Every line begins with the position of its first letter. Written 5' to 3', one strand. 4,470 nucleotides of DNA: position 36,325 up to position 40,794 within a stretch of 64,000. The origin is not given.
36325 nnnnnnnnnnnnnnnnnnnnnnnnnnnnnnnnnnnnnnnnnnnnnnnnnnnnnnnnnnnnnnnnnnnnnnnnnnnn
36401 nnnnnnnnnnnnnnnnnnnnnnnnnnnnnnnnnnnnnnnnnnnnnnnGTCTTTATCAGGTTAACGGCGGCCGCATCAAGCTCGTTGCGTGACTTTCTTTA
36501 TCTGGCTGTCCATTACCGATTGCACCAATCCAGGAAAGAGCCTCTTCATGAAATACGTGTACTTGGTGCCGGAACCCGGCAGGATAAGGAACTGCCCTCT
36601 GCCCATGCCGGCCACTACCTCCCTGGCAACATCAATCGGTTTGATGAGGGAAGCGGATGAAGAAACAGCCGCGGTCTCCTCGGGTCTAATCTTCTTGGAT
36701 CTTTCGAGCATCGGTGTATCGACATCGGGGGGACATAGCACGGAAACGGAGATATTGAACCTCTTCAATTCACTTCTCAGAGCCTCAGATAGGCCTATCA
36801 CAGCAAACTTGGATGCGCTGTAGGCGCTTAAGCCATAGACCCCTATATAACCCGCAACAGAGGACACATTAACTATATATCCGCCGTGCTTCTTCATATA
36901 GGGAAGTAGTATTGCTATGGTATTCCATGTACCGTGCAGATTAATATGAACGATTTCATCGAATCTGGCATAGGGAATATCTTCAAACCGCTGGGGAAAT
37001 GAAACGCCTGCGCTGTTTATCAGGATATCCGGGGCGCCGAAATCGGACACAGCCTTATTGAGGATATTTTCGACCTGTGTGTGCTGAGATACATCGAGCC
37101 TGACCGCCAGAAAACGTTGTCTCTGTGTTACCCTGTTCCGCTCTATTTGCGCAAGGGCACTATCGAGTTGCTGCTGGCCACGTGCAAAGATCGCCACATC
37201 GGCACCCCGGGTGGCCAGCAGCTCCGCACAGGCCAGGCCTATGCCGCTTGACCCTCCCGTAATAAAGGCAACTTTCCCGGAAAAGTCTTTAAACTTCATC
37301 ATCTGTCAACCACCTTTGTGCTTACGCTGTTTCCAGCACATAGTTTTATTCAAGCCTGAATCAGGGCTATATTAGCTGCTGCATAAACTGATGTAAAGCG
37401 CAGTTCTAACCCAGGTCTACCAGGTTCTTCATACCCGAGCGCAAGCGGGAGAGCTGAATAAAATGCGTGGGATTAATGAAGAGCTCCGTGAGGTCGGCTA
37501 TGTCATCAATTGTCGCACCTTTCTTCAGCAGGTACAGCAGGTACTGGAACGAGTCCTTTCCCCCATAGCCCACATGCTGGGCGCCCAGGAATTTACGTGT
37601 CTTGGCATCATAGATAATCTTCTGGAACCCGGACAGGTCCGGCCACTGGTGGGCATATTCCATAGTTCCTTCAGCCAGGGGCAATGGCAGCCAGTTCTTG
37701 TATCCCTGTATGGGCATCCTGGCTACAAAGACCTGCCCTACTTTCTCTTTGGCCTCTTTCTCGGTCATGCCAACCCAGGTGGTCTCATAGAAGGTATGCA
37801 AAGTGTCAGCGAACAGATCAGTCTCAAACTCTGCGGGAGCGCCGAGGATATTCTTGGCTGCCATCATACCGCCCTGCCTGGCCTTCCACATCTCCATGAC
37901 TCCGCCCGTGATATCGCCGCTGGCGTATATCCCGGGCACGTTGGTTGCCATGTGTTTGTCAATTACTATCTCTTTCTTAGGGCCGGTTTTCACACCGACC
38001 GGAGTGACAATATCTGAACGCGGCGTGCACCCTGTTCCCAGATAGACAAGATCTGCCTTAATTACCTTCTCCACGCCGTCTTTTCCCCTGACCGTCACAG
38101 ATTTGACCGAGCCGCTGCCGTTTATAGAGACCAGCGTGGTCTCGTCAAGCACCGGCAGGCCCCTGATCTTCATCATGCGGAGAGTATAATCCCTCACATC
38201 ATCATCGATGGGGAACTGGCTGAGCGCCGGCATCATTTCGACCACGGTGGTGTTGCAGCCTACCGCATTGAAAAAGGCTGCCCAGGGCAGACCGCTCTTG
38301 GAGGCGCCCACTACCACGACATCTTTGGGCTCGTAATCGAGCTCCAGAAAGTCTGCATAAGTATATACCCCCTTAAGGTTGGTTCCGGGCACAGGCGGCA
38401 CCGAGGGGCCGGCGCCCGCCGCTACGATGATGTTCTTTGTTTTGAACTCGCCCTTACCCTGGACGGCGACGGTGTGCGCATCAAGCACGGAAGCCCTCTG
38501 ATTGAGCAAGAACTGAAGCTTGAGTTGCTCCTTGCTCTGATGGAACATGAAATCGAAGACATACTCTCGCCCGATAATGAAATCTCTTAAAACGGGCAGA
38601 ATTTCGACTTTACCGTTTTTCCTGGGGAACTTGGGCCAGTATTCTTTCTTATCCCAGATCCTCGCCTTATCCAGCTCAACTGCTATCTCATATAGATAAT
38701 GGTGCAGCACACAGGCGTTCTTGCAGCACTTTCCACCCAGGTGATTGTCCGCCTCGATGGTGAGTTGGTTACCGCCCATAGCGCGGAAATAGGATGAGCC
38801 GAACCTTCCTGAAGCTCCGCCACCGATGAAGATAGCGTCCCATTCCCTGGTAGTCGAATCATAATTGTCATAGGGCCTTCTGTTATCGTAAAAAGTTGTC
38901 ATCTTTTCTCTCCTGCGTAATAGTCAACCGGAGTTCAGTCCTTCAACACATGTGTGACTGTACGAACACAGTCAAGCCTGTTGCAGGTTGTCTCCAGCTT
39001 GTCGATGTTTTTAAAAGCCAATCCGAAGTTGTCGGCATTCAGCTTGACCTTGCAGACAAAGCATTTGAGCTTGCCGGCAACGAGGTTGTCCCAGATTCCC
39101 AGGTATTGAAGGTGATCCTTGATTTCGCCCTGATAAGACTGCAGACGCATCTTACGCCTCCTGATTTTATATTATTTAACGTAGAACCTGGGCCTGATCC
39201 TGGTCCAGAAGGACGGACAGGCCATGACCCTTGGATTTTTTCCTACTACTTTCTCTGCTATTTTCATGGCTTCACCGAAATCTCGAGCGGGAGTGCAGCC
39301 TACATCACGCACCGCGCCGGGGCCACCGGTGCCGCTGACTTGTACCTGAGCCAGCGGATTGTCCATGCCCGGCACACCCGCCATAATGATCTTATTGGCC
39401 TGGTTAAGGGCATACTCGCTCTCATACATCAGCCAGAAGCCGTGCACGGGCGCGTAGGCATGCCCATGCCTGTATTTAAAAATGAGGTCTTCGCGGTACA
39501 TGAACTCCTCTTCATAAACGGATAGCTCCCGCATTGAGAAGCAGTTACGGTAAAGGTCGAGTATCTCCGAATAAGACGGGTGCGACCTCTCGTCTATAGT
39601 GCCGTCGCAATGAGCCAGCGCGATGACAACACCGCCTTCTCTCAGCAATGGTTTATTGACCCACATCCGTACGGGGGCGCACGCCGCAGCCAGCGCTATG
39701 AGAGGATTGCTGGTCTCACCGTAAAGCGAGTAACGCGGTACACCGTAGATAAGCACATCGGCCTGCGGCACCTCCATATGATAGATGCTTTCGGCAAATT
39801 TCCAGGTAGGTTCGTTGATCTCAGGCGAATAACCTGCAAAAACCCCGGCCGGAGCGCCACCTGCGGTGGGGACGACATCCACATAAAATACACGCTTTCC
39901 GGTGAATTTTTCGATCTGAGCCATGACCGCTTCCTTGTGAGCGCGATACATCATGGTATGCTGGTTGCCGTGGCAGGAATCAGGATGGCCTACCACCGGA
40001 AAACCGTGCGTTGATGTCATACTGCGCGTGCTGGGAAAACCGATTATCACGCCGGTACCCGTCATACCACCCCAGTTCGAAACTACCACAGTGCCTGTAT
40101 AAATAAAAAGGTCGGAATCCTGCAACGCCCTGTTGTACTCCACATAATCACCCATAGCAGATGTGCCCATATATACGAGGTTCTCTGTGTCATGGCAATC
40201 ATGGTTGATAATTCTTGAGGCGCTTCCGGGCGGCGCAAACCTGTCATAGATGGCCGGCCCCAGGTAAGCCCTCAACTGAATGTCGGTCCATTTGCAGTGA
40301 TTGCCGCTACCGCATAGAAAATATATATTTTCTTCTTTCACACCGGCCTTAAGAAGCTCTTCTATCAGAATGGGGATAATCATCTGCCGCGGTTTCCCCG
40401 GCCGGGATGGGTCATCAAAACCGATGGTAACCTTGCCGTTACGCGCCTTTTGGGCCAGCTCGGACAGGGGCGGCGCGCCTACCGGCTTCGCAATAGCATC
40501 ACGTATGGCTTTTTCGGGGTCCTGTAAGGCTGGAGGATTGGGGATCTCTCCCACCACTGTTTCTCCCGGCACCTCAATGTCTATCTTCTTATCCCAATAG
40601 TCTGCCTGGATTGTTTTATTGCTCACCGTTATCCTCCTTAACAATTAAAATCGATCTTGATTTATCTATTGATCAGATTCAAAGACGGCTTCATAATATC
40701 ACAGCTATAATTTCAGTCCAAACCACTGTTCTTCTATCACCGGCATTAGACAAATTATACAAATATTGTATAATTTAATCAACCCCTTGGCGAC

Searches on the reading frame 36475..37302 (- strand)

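Call 39: search_protein_families(library=ncbifam, proteins=[window:36475-37302:-], max_evalue=1e-8)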
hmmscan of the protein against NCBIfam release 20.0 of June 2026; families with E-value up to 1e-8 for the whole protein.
window:36475-37302:- (275 aa): 207 families (the best 25 are shown)
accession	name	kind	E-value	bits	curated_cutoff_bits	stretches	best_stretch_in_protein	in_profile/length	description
NF004825.0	PRK06181.1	equivalog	3.9e-56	190.3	215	1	5-270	2-265/268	SDR family oxidoreductase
NF005881.0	PRK07832.1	equivalog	1.2e-48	165.8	296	1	2-267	2-272/287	SDR family oxidoreductase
NF006123.0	PRK08267.1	equivalog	8.9e-48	162.8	261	1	11-269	4-257/261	SDR family oxidoreductase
NF005495.0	PRK07109.1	subfamily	9e-48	163.2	264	1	4-270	3-265/334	SDR family oxidoreductase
NF005806.0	PRK07666.1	equivalog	8.4e-46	156.2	286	1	6-201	4-196/239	3-ketoacyl-ACP reductase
NF005594.0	PRK07326.1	equivalog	1.6e-45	155.5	271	1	7-202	4-194/237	SDR family oxidoreductase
NF009466.0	PRK12826.1-2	subfamily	6.4e-45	153.6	222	1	10-229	4-222/248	3-oxoacyl-ACP reductase FabG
NF005559.1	PRK07231.1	subfamily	2.5e-44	151.7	215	1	7-227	2-223/249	glucose 1-dehydrogenase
NF004198.0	PRK05653.1-3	equivalog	2.5e-44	151.6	296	1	7-227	5-222/248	3-oxoacyl-ACP reductase FabG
NF004196.0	PRK05650.1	equivalog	5.5e-44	150.3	297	1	13-274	6-266/272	SDR family oxidoreductase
NF009093.0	PRK12429.1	subfamily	3e-43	148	258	1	7-202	3-195/259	3-hydroxybutyrate dehydrogenase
NF005878.0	PRK07825.1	subfamily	6.3e-43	147.1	287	1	5-268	5-252/278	short chain dehydrogenase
TIGR03971.1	SDR_subfam_1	subfamily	2.7e-42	145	300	1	7-206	1-210/271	mycofactocin-coupled SDR family oxidoreductase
TIGR01963.1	PHB_DH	subfamily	2.9e-42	144.7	307.05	1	10-201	2-190/255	3-hydroxybutyrate dehydrogenase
NF004514.1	PRK05855.1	equivalog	3.5e-42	144.8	455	1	5-263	309-573/578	SDR family oxidoreductase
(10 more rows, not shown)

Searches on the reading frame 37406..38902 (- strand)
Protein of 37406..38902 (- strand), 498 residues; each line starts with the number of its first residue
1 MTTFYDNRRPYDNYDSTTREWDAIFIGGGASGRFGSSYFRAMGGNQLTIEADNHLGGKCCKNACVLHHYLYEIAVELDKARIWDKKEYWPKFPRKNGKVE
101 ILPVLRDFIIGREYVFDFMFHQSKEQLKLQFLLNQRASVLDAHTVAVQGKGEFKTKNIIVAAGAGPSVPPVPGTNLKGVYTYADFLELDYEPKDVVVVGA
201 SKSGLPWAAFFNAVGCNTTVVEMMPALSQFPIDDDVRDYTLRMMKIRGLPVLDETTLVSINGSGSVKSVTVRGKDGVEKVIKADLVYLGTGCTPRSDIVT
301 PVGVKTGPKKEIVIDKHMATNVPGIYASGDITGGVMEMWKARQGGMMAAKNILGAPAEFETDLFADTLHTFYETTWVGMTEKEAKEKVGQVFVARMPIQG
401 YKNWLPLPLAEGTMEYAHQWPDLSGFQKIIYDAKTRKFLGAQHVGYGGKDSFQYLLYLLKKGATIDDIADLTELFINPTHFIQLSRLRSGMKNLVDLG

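Call 39: search_protein_families(library=ncbifam, proteins=[window:37406-38902:-], max_evalue=1e-8)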
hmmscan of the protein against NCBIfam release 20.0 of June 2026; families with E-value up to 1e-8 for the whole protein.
window:37406-38902:- (498 aa): 40 families (the best 25 are shown)
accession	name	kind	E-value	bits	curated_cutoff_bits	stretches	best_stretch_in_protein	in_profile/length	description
TIGR01350.1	lipoamide_DH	equivalog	1.3e-51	175.8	408.8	1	134-470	108-435/461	dihydrolipoyl dehydrogenase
TIGR02053.1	MerA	equivalog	8.8e-47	160.1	454.45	1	22-477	2-441/465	mercury(II) reductase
NF004943.0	PRK06292.2-1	equivalog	1.2e-40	139.7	432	1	20-473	3-439/456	dihydrolipoyl dehydrogenase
NF004947.0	PRK06292.2-5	equivalog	7.1e-39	134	592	1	19-453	2-421/474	dihydrolipoyl dehydrogenase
NF004776.0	PRK06116.1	equivalog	1.2e-37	130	480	1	18-469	2-433/450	glutathione-disulfide reductase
NF004992.0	PRK06370.1-4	equivalog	2.7e-36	125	629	1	18-470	2-436/459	FAD-containing oxidoreductase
TIGR01424.1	gluta_reduc_2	equivalog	3.8e-36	124.6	606.05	1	22-468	4-428/446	glutathione-disulfide reductase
NF003585.0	PRK05249.1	equivalog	2.7e-32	112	465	1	18-449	4-417/464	Si-specific NAD(P)(+) transhydrogenase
TIGR01421.1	gluta_reduc_1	equivalog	4.9e-31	108.4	556.15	1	19-470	1-434/450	glutathione-disulfide reductase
NF004945.0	PRK06292.2-3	equivalog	1e-30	107.1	494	1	20-442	3-405/457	dihydrolipoyl dehydrogenase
NF005884.0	PRK07846.1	equivalog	2.5e-29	102.2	501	1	132-470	108-431/454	mycothione reductase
NF004990.0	PRK06370.1-1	equivalog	1.2e-27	96.7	842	1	18-470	2-436/459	FAD-containing oxidoreductase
TIGR02374.1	nitri_red_nirB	equivalog_domain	4e-27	95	578.35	1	125-360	65-310/794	nitrite reductase large subunit NirB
TIGR03452.1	mycothione_red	equivalog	3.7e-25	88.7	635.65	1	133-470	110-432/452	mycothione reductase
NF010311.1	PRK13748.1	subfamily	6.4e-25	88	600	1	133-470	206-529/560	mercury(II) reductase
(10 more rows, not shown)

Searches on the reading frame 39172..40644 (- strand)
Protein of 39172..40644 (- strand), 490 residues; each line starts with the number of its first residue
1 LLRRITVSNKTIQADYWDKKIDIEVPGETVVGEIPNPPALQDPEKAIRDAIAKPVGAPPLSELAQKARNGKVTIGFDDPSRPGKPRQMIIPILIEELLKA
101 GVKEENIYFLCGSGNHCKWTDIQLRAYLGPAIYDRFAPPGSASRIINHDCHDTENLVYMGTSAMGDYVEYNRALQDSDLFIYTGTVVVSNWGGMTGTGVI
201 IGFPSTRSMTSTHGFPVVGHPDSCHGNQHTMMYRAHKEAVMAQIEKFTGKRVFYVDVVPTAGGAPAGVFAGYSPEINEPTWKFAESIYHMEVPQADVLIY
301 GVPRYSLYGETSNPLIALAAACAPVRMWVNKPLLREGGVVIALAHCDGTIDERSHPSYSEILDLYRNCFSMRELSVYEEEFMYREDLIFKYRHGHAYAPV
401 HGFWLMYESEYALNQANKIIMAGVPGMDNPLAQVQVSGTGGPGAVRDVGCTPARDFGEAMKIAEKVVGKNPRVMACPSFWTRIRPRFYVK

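Call 39: search_protein_families(library=ncbifam, proteins=[window:39172-40644:-], max_evalue=1e-8)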
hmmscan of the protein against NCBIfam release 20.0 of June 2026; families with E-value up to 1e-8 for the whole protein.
window:39172-40644:- (490 aa): 5 families
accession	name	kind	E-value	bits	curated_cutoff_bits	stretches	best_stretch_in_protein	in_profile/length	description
NF052592.1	LarAH_14_15_16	equivalog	1.8e-50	171.8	740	2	30-237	31-234/520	NPN-dependent hydroxyacid isomerase, LarAH14/15/16 family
NF052593.1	NPN_racem_MAR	equivalog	1.3e-33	116.3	500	1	13-305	2-282/415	nickel-dependent malate racemase, LarAH6 family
NF052525.1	NPN_LarAH10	equivalog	3.8e-30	104.9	540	1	11-300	2-288/426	NPN-dependent 2-hydroxyacid racemase, LarAH10 family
NF033504.2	Ni_dep_LarA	equivalog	1.3e-28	99.9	460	1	12-351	2-323/422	nickel-dependent lactate racemase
NF052595.1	NPN_LarAH5_MAR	equivalog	9.3e-27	94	462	1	16-300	5-276/415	nickel-dependent malate racemase, LarAH5 family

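Call 52: search_solved_structures(query=window:39172-40644:-, max_evalue=0.00001)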
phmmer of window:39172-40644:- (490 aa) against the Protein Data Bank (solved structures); distinct sequences matched with E-value up to 0.00001: 9.
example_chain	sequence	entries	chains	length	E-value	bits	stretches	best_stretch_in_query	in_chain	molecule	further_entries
9q2u_A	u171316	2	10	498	1.1e-55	192.6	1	11-480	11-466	Lactate racemase A | LarA-like nickel-pincer nucleotide cofactor-utilizing enzyme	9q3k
9q3j_A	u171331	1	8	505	1.8e-44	155.6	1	12-480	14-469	DUF2088 domain-containing protein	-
2yjg_A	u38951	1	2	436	8.7e-19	70.9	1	12-346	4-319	LACTATE RACEMASE APOPROTEIN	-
6d6z_A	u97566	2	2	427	1.2e-15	60.6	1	11-213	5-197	Malate racemase Mar2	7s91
5huq_A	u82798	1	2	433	9.7e-09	37.7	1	21-299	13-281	Lactate racemization operon protein LarA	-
6c1w_A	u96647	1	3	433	1e-08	37.7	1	22-299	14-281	Lactate racemase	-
8ezf_B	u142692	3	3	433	1.8e-08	36.9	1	21-299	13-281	Lactate racemase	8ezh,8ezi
9eid_A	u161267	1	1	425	2.5e-08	36.4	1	13-223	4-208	A broad-substrate spectrum lactate racemase A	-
9eia_A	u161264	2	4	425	2.8e-08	36.2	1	14-223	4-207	A broad-substrate spectrum lactate racemase A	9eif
